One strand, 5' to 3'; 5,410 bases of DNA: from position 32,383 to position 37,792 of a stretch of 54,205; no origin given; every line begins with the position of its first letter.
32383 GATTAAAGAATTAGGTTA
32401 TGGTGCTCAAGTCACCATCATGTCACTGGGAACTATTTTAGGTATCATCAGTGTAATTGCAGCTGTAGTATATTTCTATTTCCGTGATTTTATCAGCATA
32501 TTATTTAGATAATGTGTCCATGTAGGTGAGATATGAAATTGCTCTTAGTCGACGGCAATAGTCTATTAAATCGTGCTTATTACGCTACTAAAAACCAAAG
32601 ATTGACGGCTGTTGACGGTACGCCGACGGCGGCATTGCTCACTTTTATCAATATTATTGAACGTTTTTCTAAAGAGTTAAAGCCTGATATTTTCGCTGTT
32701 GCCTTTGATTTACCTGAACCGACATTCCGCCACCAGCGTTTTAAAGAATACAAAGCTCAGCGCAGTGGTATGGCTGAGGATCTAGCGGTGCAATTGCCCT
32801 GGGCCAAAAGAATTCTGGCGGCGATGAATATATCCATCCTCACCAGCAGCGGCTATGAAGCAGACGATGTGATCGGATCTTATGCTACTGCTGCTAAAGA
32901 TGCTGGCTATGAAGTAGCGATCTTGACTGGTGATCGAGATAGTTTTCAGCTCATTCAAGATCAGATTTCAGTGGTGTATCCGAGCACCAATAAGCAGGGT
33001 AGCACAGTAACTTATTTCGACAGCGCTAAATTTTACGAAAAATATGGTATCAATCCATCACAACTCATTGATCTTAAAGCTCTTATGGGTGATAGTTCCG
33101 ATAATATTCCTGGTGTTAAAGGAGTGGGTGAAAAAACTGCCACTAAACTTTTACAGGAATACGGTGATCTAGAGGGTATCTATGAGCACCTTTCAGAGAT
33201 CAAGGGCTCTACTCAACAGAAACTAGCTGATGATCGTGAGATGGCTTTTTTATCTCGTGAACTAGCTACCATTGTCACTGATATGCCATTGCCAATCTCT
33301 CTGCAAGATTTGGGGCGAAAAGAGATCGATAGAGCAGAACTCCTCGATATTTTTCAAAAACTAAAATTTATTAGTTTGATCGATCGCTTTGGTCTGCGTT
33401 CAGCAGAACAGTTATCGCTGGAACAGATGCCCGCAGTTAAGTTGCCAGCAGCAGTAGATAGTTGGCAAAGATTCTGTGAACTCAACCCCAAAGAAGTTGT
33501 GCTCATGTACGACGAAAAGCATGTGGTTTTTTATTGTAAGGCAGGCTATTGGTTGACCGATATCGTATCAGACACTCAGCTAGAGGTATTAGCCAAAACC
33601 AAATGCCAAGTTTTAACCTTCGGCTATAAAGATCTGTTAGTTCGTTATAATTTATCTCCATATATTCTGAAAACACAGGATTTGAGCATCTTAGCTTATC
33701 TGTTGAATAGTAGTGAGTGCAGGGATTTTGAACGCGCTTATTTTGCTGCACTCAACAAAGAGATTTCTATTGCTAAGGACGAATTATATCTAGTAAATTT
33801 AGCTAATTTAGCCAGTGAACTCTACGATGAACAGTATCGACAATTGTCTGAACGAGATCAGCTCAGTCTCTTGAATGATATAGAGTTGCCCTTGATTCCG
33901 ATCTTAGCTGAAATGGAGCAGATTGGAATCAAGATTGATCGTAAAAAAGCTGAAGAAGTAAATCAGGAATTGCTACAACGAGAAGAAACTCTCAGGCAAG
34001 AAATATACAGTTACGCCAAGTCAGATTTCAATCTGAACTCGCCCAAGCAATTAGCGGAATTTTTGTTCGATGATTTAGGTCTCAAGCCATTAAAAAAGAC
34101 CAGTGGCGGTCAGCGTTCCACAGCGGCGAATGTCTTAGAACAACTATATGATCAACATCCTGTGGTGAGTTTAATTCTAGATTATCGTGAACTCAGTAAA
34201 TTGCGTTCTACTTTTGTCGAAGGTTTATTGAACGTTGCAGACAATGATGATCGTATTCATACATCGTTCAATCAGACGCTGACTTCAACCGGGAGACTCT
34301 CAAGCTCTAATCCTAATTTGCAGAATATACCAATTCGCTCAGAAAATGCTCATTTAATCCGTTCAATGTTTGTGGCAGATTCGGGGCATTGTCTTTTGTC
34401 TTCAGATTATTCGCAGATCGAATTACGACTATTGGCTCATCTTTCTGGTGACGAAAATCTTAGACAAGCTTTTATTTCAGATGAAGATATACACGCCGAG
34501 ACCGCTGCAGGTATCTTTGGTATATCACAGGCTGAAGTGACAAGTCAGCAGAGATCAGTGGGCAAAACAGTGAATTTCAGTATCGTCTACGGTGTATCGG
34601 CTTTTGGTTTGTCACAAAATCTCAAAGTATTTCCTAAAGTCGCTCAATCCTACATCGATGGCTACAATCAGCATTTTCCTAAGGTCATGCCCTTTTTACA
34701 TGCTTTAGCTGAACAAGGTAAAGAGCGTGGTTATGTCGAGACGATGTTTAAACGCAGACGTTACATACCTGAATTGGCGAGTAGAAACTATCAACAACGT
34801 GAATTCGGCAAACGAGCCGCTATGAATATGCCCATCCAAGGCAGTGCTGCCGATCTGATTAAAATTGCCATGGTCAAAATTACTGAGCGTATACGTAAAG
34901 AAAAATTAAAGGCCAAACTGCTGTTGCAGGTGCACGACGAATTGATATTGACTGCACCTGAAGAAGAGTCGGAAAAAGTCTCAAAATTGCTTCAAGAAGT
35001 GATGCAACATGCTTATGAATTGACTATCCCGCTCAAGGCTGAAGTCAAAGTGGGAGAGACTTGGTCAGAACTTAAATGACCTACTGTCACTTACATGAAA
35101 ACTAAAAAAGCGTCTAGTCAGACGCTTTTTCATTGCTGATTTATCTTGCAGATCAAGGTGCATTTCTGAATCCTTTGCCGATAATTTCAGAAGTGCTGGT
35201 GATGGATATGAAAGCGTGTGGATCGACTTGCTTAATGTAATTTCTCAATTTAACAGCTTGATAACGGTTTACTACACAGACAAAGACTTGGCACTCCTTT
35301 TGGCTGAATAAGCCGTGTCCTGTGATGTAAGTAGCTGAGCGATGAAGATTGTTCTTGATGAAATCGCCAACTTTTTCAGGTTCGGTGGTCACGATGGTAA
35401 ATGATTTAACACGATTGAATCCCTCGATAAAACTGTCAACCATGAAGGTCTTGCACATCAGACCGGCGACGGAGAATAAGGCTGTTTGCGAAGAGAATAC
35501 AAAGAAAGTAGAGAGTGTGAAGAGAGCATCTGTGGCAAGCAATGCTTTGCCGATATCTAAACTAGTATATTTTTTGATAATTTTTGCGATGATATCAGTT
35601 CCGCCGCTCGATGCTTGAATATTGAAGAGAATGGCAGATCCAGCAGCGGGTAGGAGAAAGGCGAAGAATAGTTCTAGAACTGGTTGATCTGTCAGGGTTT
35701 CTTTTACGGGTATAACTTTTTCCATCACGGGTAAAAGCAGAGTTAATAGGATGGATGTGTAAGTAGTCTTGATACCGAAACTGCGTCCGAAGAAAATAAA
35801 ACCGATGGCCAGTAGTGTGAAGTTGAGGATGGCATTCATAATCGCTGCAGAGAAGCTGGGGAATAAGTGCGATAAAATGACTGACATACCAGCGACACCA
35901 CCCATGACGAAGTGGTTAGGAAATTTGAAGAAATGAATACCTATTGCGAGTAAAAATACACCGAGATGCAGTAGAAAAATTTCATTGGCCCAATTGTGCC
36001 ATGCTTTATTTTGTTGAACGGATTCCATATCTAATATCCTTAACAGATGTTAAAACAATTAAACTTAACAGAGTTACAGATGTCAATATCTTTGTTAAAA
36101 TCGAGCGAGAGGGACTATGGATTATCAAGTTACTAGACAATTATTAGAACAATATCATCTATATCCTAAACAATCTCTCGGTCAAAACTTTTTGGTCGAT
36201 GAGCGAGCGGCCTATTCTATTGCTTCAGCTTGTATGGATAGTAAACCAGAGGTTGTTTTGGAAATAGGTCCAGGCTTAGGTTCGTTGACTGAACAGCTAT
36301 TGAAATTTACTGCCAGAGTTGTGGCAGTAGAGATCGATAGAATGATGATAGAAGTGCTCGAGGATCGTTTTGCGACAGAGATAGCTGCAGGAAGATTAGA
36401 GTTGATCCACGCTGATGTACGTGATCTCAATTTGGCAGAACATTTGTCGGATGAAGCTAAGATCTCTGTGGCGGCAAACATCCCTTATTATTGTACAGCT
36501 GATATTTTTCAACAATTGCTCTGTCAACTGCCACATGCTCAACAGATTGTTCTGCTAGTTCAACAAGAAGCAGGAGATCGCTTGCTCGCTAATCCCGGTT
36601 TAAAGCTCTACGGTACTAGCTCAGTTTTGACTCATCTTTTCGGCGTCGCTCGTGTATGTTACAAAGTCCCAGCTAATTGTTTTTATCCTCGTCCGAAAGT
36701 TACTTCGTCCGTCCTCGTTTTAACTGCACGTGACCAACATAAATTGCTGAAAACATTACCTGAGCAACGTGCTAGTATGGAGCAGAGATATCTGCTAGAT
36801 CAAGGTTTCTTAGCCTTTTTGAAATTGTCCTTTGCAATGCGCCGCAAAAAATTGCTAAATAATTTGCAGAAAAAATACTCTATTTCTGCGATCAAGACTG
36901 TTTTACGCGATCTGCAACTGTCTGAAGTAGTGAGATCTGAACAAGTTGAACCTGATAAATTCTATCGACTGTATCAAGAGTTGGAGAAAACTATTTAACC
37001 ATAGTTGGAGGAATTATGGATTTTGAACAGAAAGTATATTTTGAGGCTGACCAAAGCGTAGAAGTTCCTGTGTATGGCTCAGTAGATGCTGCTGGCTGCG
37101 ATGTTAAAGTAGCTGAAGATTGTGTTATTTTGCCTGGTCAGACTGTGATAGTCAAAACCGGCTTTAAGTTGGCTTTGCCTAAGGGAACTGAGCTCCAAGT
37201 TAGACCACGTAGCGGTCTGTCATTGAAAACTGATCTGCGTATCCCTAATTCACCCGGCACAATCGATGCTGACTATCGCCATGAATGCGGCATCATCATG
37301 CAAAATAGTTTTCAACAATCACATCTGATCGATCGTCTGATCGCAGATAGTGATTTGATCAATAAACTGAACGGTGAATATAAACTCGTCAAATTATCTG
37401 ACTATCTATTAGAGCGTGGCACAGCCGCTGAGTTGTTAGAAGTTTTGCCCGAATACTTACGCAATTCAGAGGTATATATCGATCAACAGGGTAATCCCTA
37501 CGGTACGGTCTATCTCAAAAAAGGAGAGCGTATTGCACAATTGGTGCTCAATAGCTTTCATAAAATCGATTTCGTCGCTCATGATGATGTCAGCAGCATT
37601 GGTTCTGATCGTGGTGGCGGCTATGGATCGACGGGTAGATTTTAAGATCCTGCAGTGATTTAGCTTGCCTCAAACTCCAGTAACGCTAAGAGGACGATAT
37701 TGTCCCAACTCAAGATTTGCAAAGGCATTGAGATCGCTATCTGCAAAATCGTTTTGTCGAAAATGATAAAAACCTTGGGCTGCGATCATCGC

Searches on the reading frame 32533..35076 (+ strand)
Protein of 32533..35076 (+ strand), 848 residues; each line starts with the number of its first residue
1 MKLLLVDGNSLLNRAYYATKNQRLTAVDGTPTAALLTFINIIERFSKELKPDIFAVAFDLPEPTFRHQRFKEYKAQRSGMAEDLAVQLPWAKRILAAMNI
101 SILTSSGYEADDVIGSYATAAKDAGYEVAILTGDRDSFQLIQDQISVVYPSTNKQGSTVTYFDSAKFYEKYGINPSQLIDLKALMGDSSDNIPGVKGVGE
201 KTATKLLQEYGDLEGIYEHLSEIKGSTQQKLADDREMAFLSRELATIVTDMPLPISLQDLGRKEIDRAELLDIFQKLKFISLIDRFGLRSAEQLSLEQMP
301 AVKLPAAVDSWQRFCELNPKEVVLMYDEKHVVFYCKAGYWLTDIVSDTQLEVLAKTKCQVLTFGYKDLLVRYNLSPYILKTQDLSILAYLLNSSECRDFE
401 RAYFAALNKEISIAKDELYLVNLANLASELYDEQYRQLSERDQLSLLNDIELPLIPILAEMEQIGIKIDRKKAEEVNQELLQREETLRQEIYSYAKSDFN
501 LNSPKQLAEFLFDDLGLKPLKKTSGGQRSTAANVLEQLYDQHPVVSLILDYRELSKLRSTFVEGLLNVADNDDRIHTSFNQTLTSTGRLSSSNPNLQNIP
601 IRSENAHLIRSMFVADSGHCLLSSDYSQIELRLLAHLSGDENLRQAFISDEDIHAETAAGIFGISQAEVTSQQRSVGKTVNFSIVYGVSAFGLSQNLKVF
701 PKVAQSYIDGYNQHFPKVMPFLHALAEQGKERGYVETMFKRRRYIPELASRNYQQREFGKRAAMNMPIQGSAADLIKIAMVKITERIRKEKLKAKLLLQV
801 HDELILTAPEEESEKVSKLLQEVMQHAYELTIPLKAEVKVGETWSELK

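Call 35: search_protein_families(library=pfam, proteins=[window:32533-35076:+], max_evalue=0.01)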
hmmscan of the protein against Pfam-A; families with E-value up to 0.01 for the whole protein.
window:32533-35076:+ (848 aa): 3 families
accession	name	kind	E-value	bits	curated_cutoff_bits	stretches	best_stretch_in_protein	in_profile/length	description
PF00476.26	DNA_pol_A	-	2.5e-152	507.7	34.3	1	471-846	2-381/381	DNA polymerase family A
PF02739.22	5_3_exonuc_N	-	2.7e-53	180.5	34.3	1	2-172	1-164/164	5'-3' exonuclease, N-terminal resolvase-like domain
PF01367.25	5_3_exonuc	-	4.4e-37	126.9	40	1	173-267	1-96/97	5'-3' exonuclease, C-terminal SAM fold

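Call 58: search_solved_structures(query=window:32533-35076:+, show_alignments=0, max_evalue=1e-50)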
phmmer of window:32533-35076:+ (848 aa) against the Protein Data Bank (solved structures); distinct sequences matched with E-value up to 1e-50: 58.
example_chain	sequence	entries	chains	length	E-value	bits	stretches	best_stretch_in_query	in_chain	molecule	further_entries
1bgx_T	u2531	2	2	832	3.1e-175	587.9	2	426-846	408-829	TAQ DNA POLYMERASE | PROTEIN (TAQ POLYMERASE)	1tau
1taq_A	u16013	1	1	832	6e-173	580.4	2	426-846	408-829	TAQ DNA POLYMERASE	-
6vde_A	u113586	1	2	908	2.6e-160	538.6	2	425-845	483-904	DNA polymerase I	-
6mu4_A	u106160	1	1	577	3e-126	425.9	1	436-847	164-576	DNA polymerase I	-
6dsu_A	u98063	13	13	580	3.1e-126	425.9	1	436-847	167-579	DNA polymerase I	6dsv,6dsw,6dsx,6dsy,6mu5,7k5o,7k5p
4dsj_A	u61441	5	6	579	1e-125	424.2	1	419-847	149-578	DNA polymerase | DNA polymerase I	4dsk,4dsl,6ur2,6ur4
1lv5_A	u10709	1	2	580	1e-125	424.2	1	419-847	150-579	DNA POLYMERASE I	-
1l3s_A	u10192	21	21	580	1e-125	424.2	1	419-847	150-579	DNA Polymerase I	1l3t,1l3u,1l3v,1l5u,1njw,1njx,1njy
2hhq_A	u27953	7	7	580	1e-125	424.2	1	419-847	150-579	DNA polymerase I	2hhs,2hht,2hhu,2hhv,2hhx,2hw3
4o0i_A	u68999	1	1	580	1e-125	424.2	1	419-847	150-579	DNA polymerase I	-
1u45_A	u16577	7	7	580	1e-125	424.2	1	419-847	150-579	DNA polymerase I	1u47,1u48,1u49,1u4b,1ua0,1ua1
4dsi_A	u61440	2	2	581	1e-125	424.2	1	419-847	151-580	DNA polymerase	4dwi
3tan_A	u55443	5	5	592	1.1e-125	424.1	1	419-847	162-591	DNA polymerase I | DNA polymerase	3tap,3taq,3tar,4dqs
4uqg_A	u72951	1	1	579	1.1e-125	424.1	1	436-847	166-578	DNA POLYMERASE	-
2xy7_A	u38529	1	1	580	1.1e-125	424.1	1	436-847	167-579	DNA POLYMERASE I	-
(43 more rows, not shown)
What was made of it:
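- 32533..35079 (+): polA, 848 aa, Taq-like Pol I with a vestigial 3'-5' exonuclease region (aa ~268-470). Best PDB match is Taq pol I (call 58).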

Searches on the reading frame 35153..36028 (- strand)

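Call 43: search_protein_families(library=pfam, proteins=[window:35153-36028:-], max_evalue=0.001)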
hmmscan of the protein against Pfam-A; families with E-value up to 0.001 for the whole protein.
window:35153-36028:- (291 aa): 2 families
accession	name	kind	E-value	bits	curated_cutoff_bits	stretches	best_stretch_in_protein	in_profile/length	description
PF02588.21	YitT_membrane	-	7.5e-53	179.4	24.3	1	17-224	2-204/205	Uncharacterised 5xTM membrane BCR, YitT family COG1284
PF10035.14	DUF2179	-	2e-19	69.6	22.8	1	230-284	1-55/55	Uncharacterized protein conserved in bacteria (DUF2179)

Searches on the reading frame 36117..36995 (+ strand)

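Call 43: search_protein_families(library=pfam, proteins=[window:36117-36995:+], max_evalue=0.001)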
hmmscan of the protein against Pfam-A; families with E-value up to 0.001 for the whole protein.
window:36117-36995:+ (293 aa): 4 families
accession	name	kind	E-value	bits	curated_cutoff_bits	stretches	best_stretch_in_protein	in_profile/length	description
PF00398.26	RrnaAD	-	8.7e-48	163.1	24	1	18-290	5-262/263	Ribosomal RNA adenine dimethylase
PF13649.12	Methyltransf_25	-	1.9e-07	32.1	27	1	47-109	1-63/97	Methyltransferase domain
PF08241.18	Methyltransf_11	-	3.4e-06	28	21.2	1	48-109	1-59/95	Methyltransferase domain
PF01564.23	Spermine_synth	-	0.00043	20.3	22.9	1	38-83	13-60/186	Spermine/spermidine synthase domain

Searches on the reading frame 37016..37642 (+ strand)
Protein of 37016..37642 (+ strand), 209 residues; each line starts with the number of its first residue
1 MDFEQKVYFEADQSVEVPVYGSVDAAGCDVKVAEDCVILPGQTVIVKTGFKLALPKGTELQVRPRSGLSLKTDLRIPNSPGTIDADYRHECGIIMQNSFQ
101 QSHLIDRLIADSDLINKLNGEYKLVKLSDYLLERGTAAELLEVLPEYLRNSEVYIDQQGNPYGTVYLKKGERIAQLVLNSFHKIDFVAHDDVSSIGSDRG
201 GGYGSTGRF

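Call 43: search_protein_families(library=pfam, proteins=[window:37016-37642:+], max_evalue=0.001)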
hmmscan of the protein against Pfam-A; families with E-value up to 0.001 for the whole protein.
window:37016-37642:+ (209 aa): 1 family
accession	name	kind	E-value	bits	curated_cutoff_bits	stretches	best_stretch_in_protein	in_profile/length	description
PF00692.24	dUTPase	-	1.5e-19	70.5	22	1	15-101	3-86/129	dUTPase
